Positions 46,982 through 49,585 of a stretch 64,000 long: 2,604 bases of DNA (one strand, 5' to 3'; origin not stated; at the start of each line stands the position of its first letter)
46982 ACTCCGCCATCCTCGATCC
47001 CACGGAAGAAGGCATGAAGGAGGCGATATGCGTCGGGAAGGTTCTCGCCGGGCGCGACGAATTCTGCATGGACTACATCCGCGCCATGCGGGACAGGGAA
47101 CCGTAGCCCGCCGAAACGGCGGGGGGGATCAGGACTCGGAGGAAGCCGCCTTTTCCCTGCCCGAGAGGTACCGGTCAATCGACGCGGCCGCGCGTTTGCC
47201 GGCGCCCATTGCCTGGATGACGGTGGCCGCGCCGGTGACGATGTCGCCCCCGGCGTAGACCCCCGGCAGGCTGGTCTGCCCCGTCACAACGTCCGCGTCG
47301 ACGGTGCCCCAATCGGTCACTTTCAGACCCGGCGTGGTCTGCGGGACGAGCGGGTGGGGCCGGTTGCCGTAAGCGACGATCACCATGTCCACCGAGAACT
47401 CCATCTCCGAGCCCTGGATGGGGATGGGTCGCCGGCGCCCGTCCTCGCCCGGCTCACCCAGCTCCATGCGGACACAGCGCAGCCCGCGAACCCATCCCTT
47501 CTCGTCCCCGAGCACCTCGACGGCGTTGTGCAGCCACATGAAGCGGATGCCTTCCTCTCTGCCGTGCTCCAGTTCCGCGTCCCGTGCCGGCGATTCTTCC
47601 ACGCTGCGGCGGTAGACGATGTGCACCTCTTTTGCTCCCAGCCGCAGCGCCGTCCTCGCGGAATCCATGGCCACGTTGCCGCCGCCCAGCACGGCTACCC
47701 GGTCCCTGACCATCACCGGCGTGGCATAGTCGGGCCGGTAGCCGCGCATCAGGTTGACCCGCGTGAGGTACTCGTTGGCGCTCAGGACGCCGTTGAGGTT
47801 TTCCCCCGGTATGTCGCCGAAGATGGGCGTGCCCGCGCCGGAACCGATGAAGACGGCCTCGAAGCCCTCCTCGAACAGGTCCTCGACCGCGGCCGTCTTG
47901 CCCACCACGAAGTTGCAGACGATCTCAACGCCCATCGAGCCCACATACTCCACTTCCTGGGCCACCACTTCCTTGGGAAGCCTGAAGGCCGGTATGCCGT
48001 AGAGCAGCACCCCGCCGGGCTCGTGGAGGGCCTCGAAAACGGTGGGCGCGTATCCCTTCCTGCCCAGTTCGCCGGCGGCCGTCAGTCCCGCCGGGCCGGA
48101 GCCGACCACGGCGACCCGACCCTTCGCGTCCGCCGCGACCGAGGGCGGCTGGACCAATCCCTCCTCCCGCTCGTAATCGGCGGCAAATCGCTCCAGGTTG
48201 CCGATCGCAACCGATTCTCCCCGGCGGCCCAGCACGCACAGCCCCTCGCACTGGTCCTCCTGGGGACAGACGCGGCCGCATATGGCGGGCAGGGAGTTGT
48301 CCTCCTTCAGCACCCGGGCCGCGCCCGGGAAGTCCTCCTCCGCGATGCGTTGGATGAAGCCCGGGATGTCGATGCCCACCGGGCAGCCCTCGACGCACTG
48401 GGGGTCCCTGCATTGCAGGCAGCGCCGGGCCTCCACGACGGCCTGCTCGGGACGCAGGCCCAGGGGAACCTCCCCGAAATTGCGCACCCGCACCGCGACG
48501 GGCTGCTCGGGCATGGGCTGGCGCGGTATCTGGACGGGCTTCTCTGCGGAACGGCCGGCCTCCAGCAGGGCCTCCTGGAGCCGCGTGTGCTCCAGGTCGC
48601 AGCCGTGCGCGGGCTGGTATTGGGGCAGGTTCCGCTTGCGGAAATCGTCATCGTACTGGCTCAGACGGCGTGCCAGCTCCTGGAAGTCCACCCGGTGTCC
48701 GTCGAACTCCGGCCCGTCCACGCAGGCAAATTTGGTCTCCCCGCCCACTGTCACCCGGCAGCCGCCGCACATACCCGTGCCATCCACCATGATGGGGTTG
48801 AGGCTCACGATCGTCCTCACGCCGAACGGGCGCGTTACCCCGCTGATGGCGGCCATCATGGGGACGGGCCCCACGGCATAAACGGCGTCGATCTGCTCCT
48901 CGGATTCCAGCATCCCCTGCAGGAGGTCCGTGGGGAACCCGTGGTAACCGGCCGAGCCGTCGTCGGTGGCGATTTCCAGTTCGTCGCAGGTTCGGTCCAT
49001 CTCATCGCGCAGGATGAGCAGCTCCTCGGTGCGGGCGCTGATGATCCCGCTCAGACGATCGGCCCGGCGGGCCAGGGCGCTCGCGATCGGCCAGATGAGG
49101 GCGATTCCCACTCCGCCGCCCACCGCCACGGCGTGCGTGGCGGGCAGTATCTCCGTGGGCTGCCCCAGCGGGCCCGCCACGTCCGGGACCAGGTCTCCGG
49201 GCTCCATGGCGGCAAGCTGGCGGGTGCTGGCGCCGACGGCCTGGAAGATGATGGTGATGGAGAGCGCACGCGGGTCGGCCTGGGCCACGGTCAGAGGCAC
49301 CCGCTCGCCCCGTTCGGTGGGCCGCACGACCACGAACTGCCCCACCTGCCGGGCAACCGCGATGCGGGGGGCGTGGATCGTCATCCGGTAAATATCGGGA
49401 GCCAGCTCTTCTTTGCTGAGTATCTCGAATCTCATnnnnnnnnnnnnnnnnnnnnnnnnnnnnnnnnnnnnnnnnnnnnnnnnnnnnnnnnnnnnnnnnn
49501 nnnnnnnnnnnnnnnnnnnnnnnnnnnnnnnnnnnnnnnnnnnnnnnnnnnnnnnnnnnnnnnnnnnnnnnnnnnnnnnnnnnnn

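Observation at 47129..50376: Single-polypeptide fusion of NfnA/SudB-like and NfnB/SudA-like domains, translationally coupled to galU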

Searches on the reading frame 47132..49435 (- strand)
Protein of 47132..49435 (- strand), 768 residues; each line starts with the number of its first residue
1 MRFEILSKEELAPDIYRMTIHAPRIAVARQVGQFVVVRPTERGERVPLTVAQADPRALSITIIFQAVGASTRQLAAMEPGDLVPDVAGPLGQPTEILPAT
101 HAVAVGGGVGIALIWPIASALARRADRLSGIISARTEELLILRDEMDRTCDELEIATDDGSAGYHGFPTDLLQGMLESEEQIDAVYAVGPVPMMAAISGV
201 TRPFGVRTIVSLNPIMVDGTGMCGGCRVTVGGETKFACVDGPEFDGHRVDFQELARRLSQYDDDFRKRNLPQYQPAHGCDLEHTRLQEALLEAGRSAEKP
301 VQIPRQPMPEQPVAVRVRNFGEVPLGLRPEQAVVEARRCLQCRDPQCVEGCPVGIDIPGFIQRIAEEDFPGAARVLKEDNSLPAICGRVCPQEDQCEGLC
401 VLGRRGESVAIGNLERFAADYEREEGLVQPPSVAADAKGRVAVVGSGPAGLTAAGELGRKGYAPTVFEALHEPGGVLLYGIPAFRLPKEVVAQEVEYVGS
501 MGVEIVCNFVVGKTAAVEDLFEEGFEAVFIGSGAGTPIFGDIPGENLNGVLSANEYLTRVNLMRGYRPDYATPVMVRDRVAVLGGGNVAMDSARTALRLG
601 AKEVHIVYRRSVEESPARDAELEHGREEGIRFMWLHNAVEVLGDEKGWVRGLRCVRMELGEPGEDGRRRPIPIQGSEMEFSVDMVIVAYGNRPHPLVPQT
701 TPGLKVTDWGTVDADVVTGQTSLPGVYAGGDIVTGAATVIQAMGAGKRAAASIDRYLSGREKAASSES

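Call 6: search_protein_families(library=pfam, proteins=[window:47132-49435:-])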
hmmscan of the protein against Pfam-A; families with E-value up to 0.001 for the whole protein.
window:47132-49435:- (768 aa): 7 families
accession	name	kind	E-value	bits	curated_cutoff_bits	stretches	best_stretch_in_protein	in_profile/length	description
PF14691.11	Fer4_20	-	7.5e-43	145.4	25.8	1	316-426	1-112/113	Dihydroprymidine dehydrogenase domain II, 4Fe-4S cluster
PF07992.20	Pyr_redox_2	-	6.4e-30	105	26.1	1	440-746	2-291/291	Pyridine nucleotide-disulphide oxidoreductase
PF10418.14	DHODB_Fe-S_bind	-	5.2e-13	48.9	23.9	1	213-250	1-41/41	Iron-sulfur cluster binding domain of dihydroorotate dehydrogenase B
PF00070.33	Pyr_redox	-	3.1e-11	44.1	22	1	579-652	1-77/82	Pyridine nucleotide-disulphide oxidoreductase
PF13450.12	NAD_binding_8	-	3.4e-06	27.7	21.9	1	443-475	1-33/68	NAD(P)-binding Rossmann-like domain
PF13738.12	Pyr_redox_3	-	5.6e-05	23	30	0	577-615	164-201/305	Pyridine nucleotide-disulphide oxidoreductase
PF01262.27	AlaDh_PNT_C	-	8.1e-05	22.6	23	0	552-606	4-56/214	Alanine dehydrogenase/PNT, C-terminal domain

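Call 7: search_protein_families(library=ncbifam, proteins=[window:47132-49435:-])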
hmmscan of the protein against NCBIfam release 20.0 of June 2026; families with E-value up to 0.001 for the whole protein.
window:47132-49435:- (768 aa): 42 families (the best 25 are shown)
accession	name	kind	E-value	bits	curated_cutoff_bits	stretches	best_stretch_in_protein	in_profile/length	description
NF009414.0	PRK12778.1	equivalog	0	1044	1103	1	3-758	2-750/752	bifunctional dihydroorotate dehydrogenase B NAD binding subunit/NADPH-dependent glutamate synthase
NF009413.0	PRK12775.1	equivalog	5.5e-241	802.4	1895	1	3-760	2-757/1006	putative trifunctional 2-polyprenylphenol hydroxylase/glutamate synthase subunit beta/ferritin domain-containing protein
NF009415.0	PRK12779.1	equivalog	5.9e-176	587.1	1519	2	347-753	210-622/944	putative bifunctional glutamate synthase subunit beta/2-polyprenylphenol hydroxylase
TIGR01316.1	gltA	equivalog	7.9e-171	568.8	471.75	1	312-757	1-449/449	NADPH-dependent glutamate synthase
NF009410.0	PRK12771.1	subfamily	2.7e-113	379.5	516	2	345-763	48-451/566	NAD(P)-binding protein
TIGR01318.1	gltD_gamma_fam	subfamily_domain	3.6e-111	372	482.95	1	303-757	6-465/467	glutamate synthase, small subunit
NF004862.0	PRK06222.1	subfamily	8.7e-110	366.6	220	1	3-266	2-265/281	sulfide/dihydroorotate dehydrogenase-like FAD/NAD-binding protein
NF009454.0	PRK12814.1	equivalog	1.4e-107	360.7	916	2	346-765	103-508/657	putative NADPH-dependent glutamate synthase small subunit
NF009408.0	PRK12769.1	equivalog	2.7e-103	346.3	1003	1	201-760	96-654/659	formate-dependent uric acid utilization protein AegA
NF009451.0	PRK12809.1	equivalog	7e-94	315.3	1154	1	315-753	186-630/639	formate-dependent uric acid utilization protein YgfT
NF010590.0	PRK13984.1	equivalog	3.1e-83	280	946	1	301-760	154-609/611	putative oxidoreductase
TIGR03315.1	Se_ygfK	equivalog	8.1e-76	255.3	835.3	1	342-753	442-835/1012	putative selenate reductase subunit YgfK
TIGR01317.1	GOGAT_sm_gam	subfamily_domain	6e-74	249.6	447.7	1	305-760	11-481/485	glutamate synthase small subunit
NF009409.0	PRK12770.1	subfamily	5.9e-72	242.7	343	1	436-762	16-355/360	putative glutamate synthase subunit beta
NF045663.1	diclust_near_Sec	equivalog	2.9e-45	154.6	530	2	337-535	10-200/759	pyridine nucleotide-disulfide oxidoreductase/dicluster-binding protein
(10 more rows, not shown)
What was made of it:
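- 47129..49435 (-): Fused nfn gene (768 codons plus TGA). It encodes a single-polypeptide NfnA-NfnB ('Pattern B' fused Nfn). NCBIfam NF009414 matches end to end at 1044 bits (call 7).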

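Call 8: search_solved_structures(query=window:47132-49435:-, max_evalue=1e-10)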
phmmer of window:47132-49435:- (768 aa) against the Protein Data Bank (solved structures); distinct sequences matched with E-value up to 1e-10: 21.
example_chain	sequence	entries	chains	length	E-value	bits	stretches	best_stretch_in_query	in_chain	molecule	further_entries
4ylf_B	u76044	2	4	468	1.3e-156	526.2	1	305-760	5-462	Dihydropyrimidine dehydrogenase subunit A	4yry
5jca_L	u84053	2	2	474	2e-146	492.5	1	305-759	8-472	NADH-dependent Ferredoxin:NADP Oxidoreductase (NfnI) subunit alpha | NADH-dependent Ferredoxin:NADP Oxidoreductase subunit alpha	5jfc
5vj7_A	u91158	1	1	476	1.1e-138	466.9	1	305-759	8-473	Oxidoreductase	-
9n5u_A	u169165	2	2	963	1.3e-91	311.2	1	344-763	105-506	NfnA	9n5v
9bov_A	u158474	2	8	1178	1.7e-91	310.9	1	341-760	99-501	Molybdopterin oxidoreductase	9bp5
6s6s_G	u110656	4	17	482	6.4e-84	285.8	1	306-763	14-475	Glutamate synthase [NADPH] small chain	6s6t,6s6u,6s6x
5jca_S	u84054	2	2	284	2.7e-83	283.8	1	1-272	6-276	NADH-dependent Ferredoxin:NADP Oxidoreductase (NfnI) subunit beta | NADH-dependent Ferredoxin:NADP Oxidoreductase subunit beta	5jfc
2vdc_G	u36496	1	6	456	2.6e-81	277.2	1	319-763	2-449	GLUTAMATE SYNTHASE [NADPH] SMALL CHAIN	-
8oh5_C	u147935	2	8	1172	2.9e-74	253.9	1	341-759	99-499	Formate dehydrogenase-O, major subunit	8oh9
4ylf_A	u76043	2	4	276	9.1e-72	245.6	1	4-264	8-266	Dihydroorotate dehydrogenase B (NAD(+)), electron transfer subunit homolog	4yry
7m31_A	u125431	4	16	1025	5.6e-60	206.7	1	328-763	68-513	Dihydropyrimidine dehydrogenase [NADP(+)]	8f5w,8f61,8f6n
1h7x_A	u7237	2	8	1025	5.6e-60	206.7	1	328-763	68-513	DIHYDROPYRIMIDINE DEHYDROGENASE | Dihydropyrimidine dehydrogenase [NADP(+)]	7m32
1gt8_A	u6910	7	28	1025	5.6e-60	206.7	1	328-763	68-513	DIHYDROPYRIMIDINE DEHYDROGENASE | Dihydropyrimidine dehydrogenase [NADP(+)]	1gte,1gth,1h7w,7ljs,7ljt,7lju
7mfm_I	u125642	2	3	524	1.5e-46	162.2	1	302-761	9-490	Glutamate synthase (NADPH) small chain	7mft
5vj7_B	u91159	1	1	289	6.1e-46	160.3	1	3-262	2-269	Ferredoxin-NADP(+) reductase subunit alpha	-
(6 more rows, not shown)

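Call 9: find_homologous_proteins(query=window:47132-49435:-, max_evalue=1e-20)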
Query window:47132-49435:- (768 aa): 8000 proteins with E <= 1e-20 among 8000 candidates; the best 120 are listed.
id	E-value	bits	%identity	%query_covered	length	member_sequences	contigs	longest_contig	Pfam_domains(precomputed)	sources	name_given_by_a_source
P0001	0.0e+0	1490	86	100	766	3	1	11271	PF10418.15,PF13450.13,PF14691.12,PF07992.21,PF00070.34,PF13738.13,PF01262.28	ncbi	-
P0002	0.0e+0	1367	80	100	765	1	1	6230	PF10418.15,PF13450.13,PF14691.12,PF07992.21,PF00070.34,PF13738.13,PF01262.28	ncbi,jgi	ncbi:MAG: NADPH-dependent glutamate synthase [Candidatus Brocadiaceae bacterium]|jgi:glutamate synth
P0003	0.0e+0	1353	78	100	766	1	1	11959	PF10418.15,PF13450.13,PF14691.12,PF07992.21,PF00070.34,PF13738.13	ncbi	ncbi:MAG: NADPH-dependent glutamate synthase [Candidatus Brocadiia bacterium]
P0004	0.0e+0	1349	78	98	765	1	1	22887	PF10418.15,PF13450.13,PF14691.12,PF07992.21,PF00070.34,PF13738.13,PF01262.28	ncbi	-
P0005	0.0e+0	1345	76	99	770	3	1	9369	PF10418.15,PF13450.13,PF14691.12,PF07992.21,PF00070.34,PF13738.13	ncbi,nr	ncbi:MAG: NADPH-dependent glutamate synthase [Candidatus Brocadiae bacterium]|nr:NADPH-dependent glu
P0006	0.0e+0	1343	78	99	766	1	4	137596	PF10418.15,PF13450.13,PF14691.12,PF07992.21,PF00070.34,PF13738.13,PF01262.28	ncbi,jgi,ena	-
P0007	0.0e+0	1334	76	99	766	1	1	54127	PF10418.15,PF13450.13,PF14691.12,PF07992.21,PF00070.34,PF13738.13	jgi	-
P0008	0.0e+0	1333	77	99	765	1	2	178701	PF10418.15,PF01946.24,PF01266.31,PF13450.13,PF14691.12,PF00890.31,PF07992.21,PF00070.34,PF13738.13,PF01262.28,PF01494.26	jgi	jgi:glutamate synthase (NADPH/NADH) small chain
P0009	0.0e+0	1327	77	98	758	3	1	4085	PF10418.15,PF01266.31,PF13450.13,PF14691.12,PF07992.21,PF00070.34,PF13738.13,PF01262.28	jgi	-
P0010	0.0e+0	1325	76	99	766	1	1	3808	PF10418.15,PF13450.13,PF14691.12,PF07992.21,PF00070.34,PF13738.13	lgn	-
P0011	0.0e+0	1323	75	99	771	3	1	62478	PF10418.15,PF01266.31,PF13450.13,PF14691.12,PF07992.21,PF00070.34,PF13738.13,PF01262.28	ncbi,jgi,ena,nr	ncbi:MAG: NADPH-dependent glutamate synthase [Candidatus Brocadiaceae bacterium]|nr:NADPH-dependent 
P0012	0.0e+0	1322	76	99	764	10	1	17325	PF10418.15,PF13450.13,PF14691.12,PF00890.31,PF07992.21,PF00070.34,PF13738.13,PF01262.28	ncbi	-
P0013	0.0e+0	1317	75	99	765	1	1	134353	PF10418.15,PF01946.24,PF01266.31,PF13450.13,PF14691.12,PF00890.31,PF07992.21,PF00070.34,PF01494.26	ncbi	ncbi:MAG: NADPH-dependent glutamate synthase [Planctomycetota bacterium]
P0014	0.0e+0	1317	75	99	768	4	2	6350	PF10418.15,PF13450.13,PF14691.12,PF07992.21,PF00070.34,PF13738.13,PF01262.28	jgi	jgi:glutamate synthase (NADPH/NADH) small chain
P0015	0.0e+0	1315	75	100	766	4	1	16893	PF10418.15,PF01266.31,PF13450.13,PF14691.12,PF07992.21,PF00070.34,PF13738.13,PF01262.28,PF01494.26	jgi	-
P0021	0.0e+0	1299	76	98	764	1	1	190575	PF10418.15,PF13450.13,PF14691.12,PF07992.21,PF00070.34,PF13738.13,PF01494.26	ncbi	-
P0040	0.0e+0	1197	69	99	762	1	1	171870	PF10418.15,PF13450.13,PF14691.12,PF07992.21,PF00070.34,PF13738.13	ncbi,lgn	ncbi:MAG: NADPH-dependent glutamate synthase [Candidatus Brocadiia bacterium]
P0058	0.0e+0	1137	66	98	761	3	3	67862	PF10418.15,PF13450.13,PF14691.12,PF07992.21,PF00070.34,PF13738.13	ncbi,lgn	-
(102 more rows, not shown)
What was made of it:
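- On Fused 'Pattern B' Nfn / NCBIfam NF009414 (PRK12778): The shortfall is small and is probably why NCBI names close relatives after TIGR01316 instead (call 9). Relatives at about 57% identity do carry the NF009414 name (call 9).
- Checked: Homologues of 746-809 aa cover 96-100% of the 768-aa query in nearly all cases (call 9).
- All 120 best homologues are single proteins with both domain sets (call 9).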

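Call 13: search_solved_structures(query=window:47132-49435:-, max_evalue=1e-100, show_alignments=2)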
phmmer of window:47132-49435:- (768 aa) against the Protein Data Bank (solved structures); distinct sequences matched with E-value up to 1e-100: 3.
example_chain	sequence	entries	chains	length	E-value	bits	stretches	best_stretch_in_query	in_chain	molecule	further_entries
4ylf_B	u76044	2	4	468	1.3e-156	526.2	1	305-760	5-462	Dihydropyrimidine dehydrogenase subunit A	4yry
5jca_L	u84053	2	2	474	2e-146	492.5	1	305-759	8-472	NADH-dependent Ferredoxin:NADP Oxidoreductase (NfnI) subunit alpha | NADH-dependent Ferredoxin:NADP Oxidoreductase subunit alpha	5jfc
5vj7_A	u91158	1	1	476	1.1e-138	466.9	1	305-759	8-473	Oxidoreductase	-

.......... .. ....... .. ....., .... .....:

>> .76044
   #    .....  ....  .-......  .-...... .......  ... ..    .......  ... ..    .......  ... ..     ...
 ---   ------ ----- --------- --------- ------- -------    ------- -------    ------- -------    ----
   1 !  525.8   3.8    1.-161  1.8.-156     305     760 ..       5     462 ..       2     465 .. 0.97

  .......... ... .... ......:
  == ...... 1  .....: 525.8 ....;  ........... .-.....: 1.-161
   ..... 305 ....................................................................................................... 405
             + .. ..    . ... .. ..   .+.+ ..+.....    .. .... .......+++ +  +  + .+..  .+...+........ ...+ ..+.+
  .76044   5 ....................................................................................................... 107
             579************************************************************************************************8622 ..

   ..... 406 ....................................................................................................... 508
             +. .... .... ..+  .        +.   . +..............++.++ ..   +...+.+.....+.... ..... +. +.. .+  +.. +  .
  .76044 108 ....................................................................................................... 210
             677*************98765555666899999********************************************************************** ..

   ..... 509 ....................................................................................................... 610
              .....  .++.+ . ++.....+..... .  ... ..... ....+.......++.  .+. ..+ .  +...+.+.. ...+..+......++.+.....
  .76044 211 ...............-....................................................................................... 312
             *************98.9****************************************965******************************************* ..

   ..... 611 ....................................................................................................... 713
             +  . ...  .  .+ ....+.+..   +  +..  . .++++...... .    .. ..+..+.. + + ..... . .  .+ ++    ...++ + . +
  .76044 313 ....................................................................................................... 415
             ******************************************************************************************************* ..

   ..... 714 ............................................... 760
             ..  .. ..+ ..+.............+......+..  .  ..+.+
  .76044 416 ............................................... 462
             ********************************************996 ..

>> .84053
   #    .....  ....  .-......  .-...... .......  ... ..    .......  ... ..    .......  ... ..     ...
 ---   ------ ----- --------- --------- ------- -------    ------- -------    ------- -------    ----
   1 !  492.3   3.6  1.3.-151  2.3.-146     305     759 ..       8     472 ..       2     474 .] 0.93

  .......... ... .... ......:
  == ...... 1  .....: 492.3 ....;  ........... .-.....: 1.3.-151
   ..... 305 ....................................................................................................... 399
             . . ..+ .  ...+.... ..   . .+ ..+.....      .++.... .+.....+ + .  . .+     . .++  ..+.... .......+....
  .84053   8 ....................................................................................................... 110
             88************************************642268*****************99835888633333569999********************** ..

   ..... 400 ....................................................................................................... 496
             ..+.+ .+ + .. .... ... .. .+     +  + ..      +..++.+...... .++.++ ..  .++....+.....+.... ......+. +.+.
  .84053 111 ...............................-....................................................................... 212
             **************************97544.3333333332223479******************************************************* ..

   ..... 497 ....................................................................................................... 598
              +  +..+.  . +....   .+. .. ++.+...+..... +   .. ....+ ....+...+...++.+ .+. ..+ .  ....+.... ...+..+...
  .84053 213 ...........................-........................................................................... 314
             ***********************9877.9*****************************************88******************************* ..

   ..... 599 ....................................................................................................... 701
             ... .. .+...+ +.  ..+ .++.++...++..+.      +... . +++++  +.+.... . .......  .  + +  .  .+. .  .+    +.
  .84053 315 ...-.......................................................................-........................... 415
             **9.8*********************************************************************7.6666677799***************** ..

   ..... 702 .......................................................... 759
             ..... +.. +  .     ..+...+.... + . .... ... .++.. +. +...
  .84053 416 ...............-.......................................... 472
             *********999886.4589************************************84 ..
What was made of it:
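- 47132..48523 (-): NfnB/SudA-like module, residues 305-768: a two-[4Fe-4S] helical domain, the FAD (b-FAD) Rossmann fold and the NADP(H) Rossmann fold. Residues 305-760 align to 4ylf_B residues 5-462 (1e-156), and 5jca_L gives 2e-146 (call 13).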
